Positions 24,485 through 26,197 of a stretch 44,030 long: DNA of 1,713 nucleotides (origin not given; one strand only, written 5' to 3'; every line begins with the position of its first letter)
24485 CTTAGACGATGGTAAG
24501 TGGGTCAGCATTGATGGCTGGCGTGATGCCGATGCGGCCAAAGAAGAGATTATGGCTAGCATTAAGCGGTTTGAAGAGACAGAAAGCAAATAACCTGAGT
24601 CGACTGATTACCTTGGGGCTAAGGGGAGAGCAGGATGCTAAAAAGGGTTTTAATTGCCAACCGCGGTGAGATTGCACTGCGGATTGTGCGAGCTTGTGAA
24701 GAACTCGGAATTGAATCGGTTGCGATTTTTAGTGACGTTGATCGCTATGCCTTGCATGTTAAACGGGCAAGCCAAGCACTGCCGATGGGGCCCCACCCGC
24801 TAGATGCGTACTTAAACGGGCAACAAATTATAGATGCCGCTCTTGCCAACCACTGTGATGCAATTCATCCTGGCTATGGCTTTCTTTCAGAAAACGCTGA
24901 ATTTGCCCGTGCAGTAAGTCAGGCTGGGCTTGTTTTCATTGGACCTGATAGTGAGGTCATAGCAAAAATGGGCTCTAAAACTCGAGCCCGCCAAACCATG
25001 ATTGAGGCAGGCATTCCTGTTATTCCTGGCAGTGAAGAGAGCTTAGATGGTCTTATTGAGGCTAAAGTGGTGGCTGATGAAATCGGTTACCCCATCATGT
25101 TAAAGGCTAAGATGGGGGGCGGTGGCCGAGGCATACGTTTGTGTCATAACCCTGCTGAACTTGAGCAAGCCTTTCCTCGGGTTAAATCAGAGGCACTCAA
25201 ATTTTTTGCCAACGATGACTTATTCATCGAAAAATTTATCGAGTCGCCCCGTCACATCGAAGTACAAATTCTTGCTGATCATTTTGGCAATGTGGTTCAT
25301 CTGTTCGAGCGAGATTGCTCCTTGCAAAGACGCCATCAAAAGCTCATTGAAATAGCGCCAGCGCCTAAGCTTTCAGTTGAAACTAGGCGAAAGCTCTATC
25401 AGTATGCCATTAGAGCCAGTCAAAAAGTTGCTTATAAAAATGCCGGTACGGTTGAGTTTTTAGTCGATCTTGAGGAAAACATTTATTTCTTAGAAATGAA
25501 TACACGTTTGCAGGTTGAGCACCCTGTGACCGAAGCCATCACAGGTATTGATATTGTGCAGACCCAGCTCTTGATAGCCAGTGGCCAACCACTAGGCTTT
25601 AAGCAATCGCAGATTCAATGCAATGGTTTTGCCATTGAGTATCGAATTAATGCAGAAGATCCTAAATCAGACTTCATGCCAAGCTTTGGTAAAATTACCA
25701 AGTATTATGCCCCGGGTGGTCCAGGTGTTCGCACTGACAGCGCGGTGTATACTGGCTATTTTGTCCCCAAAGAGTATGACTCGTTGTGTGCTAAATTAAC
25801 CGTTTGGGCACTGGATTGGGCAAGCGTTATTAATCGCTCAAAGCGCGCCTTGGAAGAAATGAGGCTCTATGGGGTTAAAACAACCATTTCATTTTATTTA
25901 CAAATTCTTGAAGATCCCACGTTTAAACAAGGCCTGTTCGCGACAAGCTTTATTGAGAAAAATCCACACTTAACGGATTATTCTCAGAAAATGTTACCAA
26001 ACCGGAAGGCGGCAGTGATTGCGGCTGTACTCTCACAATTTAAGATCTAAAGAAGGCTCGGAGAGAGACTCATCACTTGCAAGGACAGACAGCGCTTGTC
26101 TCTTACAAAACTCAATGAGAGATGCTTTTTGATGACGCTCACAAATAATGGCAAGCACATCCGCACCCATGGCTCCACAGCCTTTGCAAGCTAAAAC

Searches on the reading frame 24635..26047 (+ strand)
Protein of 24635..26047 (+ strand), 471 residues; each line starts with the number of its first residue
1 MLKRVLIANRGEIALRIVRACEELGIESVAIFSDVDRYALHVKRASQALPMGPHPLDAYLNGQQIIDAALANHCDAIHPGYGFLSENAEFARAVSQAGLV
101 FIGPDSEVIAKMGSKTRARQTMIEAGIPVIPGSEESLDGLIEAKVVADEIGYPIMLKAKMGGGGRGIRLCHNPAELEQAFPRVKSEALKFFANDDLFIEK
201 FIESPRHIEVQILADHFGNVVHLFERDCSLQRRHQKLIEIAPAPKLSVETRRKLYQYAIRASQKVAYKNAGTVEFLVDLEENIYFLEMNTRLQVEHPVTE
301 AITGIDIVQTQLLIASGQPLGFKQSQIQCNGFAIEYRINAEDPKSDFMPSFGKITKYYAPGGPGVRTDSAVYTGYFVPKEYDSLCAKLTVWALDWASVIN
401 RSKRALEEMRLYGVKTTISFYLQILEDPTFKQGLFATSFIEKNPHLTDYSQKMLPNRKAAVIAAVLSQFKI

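Call 75: search_protein_families(library=pfam, proteins=[window:24635-26047:+], max_evalue=0.0001)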
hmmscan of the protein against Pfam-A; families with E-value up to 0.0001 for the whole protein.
window:24635-26047:+ (471 aa): 6 families
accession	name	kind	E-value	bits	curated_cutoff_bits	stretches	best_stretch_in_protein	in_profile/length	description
PF02786.22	CPSase_L_D2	-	3.5e-70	236.3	19.8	1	115-320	2-208/211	Carbamoyl-phosphate synthase L chain, ATP binding domain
PF00289.28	Biotin_carb_N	-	9.9e-43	145.5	25.5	1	1-109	1-110/110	Biotin carboxylase, N-terminal domain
PF02785.25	Biotin_carb_C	-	1.5e-37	128.4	32.4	1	335-441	1-107/108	Biotin carboxylase C-terminal domain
PF07478.18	Dala_Dala_lig_C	-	4e-11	43.3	24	1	145-290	30-174/204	D-ala D-ala ligase C-terminus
PF02222.28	ATP-grasp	-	1.2e-08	35.3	27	1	142-291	21-162/179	ATP-grasp domain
PF08443.16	RimK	-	2.9e-05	24.2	21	1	130-308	23-181/188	RimK-like ATP-grasp domain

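Call 76: find_homologous_proteins(query=window:24635-26047:+, max_evalue=1e-50)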
Query window:24635-26047:+ (471 aa): 8000 proteins with E <= 1e-50 among 8000 candidates; the best 120 are listed.
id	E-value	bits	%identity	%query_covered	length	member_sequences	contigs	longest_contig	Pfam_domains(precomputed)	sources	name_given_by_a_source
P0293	0.0e+0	1056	100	100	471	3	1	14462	PF02786.23,PF00289.29,PF02222.28,PF07478.19,PF02785.26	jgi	jgi:pyruvate carboxylase subunit A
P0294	2.5e-248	843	81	99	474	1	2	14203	PF02786.23,PF00289.29,PF02222.28,PF07478.19,PF02785.26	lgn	-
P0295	1.9e-215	734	68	97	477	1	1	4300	PF02786.23,PF00289.29,PF02222.28,PF08443.17,PF07478.19,PF02785.26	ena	-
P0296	4.1e-215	733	68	97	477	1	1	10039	PF13535.12,PF02786.23,PF00289.29,PF02222.28,PF08443.17,PF07478.19,PF02785.26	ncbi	-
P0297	6.0e-215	733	69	100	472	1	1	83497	PF02786.23,PF00289.29,PF02222.28,PF08443.17,PF07478.19,PF02785.26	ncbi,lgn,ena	-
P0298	1.4e-213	728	69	97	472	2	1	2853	PF02786.23,PF00289.29,PF02222.28,PF08443.17,PF07478.19,PF02785.26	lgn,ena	-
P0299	2.0e-213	728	68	99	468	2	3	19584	PF02786.23,PF00289.29,PF02222.28,PF08443.17,PF07478.19,PF02785.26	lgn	-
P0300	2.8e-211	721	67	97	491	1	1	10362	PF02786.23,PF00289.29,PF02222.28,PF07478.19,PF02785.26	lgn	-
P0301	2.2e-210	718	68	97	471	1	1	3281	PF02786.23,PF00289.29,PF02222.28,PF08443.17,PF07478.19,PF02785.26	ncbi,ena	-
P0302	3.0e-210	717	69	97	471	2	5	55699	PF02786.23,PF00289.29,PF02222.28,PF08443.17,PF07478.19,PF02785.26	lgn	-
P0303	2.4e-209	714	67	97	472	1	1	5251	PF02786.23,PF00289.29,PF02222.28,PF08443.17,PF07478.19,PF02785.26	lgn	-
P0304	2.5e-208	711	67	100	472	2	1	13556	PF02786.23,PF00289.29,PF02222.28,PF08443.17,PF07478.19,PF02785.26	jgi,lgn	jgi:pyruvate carboxylase subunit A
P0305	3.5e-208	710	67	97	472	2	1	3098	PF02786.23,PF00289.29,PF02222.28,PF08443.17,PF07478.19,PF02785.26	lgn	-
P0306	1.2e-207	709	66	100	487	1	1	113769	PF02786.23,PF00289.29,PF02222.28,PF08443.17,PF07478.19,PF02785.26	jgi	jgi:pyruvate carboxylase subunit A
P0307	1.6e-207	708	65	97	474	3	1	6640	PF02786.23,PF00289.29,PF02222.28,PF07478.19,PF02785.26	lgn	-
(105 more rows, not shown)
